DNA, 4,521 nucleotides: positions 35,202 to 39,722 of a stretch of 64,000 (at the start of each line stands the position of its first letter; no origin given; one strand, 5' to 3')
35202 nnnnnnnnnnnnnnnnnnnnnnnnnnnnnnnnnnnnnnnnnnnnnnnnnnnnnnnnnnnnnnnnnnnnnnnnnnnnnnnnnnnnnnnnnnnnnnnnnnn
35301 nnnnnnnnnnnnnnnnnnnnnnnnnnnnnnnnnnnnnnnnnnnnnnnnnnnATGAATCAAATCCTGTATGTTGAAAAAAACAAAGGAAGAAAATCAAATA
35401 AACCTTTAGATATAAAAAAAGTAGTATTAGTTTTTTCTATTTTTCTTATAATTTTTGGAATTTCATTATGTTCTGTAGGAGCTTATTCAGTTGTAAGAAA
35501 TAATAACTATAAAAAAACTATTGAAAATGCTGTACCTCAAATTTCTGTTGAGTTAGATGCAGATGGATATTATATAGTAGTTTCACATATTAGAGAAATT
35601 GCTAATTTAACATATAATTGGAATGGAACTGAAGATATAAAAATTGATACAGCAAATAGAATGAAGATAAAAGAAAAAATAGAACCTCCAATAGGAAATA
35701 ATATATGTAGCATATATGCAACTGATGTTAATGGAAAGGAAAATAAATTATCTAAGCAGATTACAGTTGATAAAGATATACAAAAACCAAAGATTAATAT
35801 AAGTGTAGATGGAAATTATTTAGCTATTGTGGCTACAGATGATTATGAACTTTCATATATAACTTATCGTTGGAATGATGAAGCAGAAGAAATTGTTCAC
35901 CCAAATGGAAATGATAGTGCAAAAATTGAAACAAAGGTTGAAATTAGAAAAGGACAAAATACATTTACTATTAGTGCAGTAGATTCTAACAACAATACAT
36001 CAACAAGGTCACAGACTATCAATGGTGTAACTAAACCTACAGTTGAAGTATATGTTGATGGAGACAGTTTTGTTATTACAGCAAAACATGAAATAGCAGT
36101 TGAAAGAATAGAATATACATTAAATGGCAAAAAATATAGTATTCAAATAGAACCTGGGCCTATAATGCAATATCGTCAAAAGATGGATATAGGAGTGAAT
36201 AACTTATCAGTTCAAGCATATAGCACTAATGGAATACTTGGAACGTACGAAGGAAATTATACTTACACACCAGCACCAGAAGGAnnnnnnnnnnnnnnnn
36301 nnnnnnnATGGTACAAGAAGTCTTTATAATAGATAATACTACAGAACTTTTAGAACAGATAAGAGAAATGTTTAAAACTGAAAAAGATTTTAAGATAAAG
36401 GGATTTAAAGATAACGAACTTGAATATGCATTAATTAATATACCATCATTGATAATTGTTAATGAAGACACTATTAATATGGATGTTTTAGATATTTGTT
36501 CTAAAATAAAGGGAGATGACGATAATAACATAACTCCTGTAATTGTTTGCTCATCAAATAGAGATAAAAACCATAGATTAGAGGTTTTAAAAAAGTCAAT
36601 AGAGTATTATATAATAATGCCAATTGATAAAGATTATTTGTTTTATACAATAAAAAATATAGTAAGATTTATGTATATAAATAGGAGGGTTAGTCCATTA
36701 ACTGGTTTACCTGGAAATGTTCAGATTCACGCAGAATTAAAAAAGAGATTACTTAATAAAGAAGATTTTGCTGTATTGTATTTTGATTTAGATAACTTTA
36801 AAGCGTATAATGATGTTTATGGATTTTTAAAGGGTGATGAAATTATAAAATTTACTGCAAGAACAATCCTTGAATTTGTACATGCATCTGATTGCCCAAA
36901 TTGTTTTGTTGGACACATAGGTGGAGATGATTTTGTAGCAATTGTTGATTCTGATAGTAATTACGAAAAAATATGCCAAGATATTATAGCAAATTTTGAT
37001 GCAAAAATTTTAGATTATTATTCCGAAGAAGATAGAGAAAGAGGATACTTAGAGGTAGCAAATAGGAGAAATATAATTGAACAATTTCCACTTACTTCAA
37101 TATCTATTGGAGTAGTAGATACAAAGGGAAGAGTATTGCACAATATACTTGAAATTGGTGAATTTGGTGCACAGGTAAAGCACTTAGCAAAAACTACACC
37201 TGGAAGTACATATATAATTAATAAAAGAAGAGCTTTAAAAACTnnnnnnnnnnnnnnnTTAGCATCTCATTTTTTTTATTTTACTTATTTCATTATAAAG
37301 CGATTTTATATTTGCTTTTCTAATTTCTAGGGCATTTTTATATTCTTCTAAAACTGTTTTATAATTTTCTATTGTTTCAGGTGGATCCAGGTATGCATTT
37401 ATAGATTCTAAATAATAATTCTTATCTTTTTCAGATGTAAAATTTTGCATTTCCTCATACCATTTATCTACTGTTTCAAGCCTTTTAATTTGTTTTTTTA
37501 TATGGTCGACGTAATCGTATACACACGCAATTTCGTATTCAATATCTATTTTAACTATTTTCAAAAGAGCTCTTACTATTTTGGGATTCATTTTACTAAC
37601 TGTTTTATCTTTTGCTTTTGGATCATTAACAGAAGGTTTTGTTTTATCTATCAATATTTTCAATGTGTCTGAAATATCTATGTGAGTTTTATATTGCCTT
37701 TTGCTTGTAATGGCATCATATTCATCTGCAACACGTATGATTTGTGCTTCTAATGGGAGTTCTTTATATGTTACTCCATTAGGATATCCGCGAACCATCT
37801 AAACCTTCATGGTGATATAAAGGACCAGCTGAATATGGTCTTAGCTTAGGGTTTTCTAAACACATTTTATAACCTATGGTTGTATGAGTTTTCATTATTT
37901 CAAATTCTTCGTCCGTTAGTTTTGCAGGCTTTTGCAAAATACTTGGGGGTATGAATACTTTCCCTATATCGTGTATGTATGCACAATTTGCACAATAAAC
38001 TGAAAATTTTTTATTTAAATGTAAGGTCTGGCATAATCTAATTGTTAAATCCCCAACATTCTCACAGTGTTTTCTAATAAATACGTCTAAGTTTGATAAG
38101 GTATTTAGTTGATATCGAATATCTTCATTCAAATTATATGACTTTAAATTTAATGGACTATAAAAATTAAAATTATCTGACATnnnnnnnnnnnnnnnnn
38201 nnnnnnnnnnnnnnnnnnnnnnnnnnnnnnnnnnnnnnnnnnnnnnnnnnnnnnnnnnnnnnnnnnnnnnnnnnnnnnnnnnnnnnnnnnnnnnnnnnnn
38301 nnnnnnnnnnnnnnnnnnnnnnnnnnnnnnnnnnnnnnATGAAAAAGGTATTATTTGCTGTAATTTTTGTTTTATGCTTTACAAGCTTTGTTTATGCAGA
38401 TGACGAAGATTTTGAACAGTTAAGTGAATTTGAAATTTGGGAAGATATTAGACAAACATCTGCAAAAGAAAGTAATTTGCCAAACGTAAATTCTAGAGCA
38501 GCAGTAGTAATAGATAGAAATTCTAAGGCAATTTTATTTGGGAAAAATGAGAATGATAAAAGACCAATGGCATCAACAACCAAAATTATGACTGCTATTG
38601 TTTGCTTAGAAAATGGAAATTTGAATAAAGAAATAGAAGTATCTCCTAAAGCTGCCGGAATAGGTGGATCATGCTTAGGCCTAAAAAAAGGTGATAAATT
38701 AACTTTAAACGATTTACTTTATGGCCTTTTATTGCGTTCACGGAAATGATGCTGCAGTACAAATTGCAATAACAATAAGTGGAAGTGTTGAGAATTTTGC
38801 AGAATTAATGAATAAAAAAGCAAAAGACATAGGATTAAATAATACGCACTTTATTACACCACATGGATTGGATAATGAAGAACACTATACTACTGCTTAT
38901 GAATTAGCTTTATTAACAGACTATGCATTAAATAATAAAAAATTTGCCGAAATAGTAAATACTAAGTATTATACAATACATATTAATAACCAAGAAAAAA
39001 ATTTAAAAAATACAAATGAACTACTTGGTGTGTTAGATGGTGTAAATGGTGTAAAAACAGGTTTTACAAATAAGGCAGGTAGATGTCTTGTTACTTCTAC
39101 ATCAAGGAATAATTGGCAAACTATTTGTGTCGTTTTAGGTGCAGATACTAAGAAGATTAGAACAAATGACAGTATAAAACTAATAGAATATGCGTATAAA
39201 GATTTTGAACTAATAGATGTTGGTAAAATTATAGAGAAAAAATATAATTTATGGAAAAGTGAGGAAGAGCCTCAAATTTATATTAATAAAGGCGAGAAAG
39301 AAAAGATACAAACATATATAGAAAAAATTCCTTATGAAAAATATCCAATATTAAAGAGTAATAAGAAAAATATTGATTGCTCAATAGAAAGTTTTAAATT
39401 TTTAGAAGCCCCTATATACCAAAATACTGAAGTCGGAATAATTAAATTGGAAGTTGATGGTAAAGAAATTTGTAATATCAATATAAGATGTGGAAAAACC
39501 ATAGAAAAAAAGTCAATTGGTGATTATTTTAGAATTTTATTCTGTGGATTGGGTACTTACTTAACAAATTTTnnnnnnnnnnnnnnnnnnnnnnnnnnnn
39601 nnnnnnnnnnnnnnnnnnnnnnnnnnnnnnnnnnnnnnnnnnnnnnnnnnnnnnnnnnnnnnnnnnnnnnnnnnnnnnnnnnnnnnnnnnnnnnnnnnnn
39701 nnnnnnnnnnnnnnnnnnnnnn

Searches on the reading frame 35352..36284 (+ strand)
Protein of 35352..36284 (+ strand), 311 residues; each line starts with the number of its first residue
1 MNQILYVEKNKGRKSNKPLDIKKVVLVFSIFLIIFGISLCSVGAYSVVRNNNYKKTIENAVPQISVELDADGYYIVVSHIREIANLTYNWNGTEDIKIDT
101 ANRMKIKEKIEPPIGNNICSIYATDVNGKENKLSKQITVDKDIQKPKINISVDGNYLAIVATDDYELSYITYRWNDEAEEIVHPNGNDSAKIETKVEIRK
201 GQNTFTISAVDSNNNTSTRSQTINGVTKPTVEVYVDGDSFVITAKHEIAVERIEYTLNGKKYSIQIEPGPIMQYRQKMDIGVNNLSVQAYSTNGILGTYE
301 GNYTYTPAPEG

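Call 9: search_protein_families(library=pfam, proteins=[window:35352-36284:+], max_evalue=0.01)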
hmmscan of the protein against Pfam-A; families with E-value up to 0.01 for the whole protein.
window:35352-36284:+ (311 aa): 2 families
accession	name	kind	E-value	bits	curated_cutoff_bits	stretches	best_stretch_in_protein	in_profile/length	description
PF09136.16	Glucodextran_B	-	0.00027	21.2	27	0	176-224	27-80/83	Glucodextranase, domain B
PF18140.6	PCC_BT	-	0.003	18.1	23.5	0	227-271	52-96/126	Propionyl-coenzyme A carboxylase BT domain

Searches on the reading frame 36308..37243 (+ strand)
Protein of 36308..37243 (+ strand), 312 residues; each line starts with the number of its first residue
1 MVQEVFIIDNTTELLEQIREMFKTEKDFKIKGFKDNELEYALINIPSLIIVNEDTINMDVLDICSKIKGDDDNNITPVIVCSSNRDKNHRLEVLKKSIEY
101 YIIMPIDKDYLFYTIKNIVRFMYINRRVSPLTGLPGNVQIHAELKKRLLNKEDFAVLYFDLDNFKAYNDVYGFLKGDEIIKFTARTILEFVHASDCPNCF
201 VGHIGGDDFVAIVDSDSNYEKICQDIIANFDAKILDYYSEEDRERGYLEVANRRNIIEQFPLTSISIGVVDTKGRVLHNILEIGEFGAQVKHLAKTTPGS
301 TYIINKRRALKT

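Call 9: search_protein_families(library=pfam, proteins=[window:36308-37243:+], max_evalue=0.01)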
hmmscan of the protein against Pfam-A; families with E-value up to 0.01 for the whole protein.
window:36308-37243:+ (312 aa): 2 families
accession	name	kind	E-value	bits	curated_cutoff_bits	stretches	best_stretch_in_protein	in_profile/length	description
PF00990.26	GGDEF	-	8.8e-15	55.3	23.8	1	130-230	5-110/161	Diguanylate cyclase, GGDEF domain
PF00072.30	Response_reg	-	3.9e-07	30.7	30.2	1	5-113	1-108/111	Response regulator receiver domain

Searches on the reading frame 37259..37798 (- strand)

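Call 9: search_protein_families(library=pfam, proteins=[window:37259-37798:-], max_evalue=0.01)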
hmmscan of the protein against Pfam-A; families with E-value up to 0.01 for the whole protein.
window:37259-37798:- (179 aa): 1 family
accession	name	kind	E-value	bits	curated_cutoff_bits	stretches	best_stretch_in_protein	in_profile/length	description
PF13487.12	HD_5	-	1e-08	35.6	27.2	1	3-54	112-163/170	HD domain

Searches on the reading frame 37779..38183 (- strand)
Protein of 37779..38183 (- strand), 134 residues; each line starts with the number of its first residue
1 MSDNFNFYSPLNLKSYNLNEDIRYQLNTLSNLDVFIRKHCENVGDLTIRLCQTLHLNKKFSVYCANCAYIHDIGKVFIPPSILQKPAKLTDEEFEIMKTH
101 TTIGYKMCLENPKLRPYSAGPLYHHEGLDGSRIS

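Call 9: search_protein_families(library=pfam, proteins=[window:37779-38183:-], max_evalue=0.01)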
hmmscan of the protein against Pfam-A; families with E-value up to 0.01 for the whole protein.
window:37779-38183:- (134 aa): 2 families
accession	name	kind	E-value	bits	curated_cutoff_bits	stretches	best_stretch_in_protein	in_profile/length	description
PF13487.12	HD_5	-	3.4e-12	46.9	27.2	1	29-131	7-112/170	HD domain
PF01966.28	HD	-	7.4e-10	39.6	22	1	38-130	3-91/116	HD domain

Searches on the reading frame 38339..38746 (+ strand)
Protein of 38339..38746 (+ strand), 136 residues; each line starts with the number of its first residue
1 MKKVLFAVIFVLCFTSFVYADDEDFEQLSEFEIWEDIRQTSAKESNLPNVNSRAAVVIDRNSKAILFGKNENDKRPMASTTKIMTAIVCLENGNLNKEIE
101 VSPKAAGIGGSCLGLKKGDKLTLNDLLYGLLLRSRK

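Call 9: search_protein_families(library=pfam, proteins=[window:38339-38746:+], max_evalue=0.01)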
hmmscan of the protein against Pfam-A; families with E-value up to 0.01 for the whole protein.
window:38339-38746:+ (136 aa): 2 families
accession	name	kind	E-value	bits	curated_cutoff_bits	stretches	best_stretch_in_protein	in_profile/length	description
PF00768.25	Peptidase_S11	-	2.3e-15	57.2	27.6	1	45-134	5-103/239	D-alanyl-D-alanine carboxypeptidase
PF13354.11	Beta-lactamase2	-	0.0061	16.4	22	1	59-131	6-83/214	Beta-lactamase enzyme family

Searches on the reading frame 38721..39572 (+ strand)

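Call 9: search_protein_families(library=pfam, proteins=[window:38721-39572:+], max_evalue=0.01)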
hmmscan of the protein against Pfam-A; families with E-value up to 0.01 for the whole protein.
window:38721-39572:+ (284 aa): 2 families
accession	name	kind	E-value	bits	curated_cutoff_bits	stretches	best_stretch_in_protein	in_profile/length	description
PF00768.25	Peptidase_S11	-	4e-41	141.5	27.6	1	7-143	103-239/239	D-alanyl-D-alanine carboxypeptidase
PF07943.18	PBP5_C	-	3.3e-06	27.6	21.2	1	186-263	16-91/91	Penicillin-binding protein 5, C-terminal domain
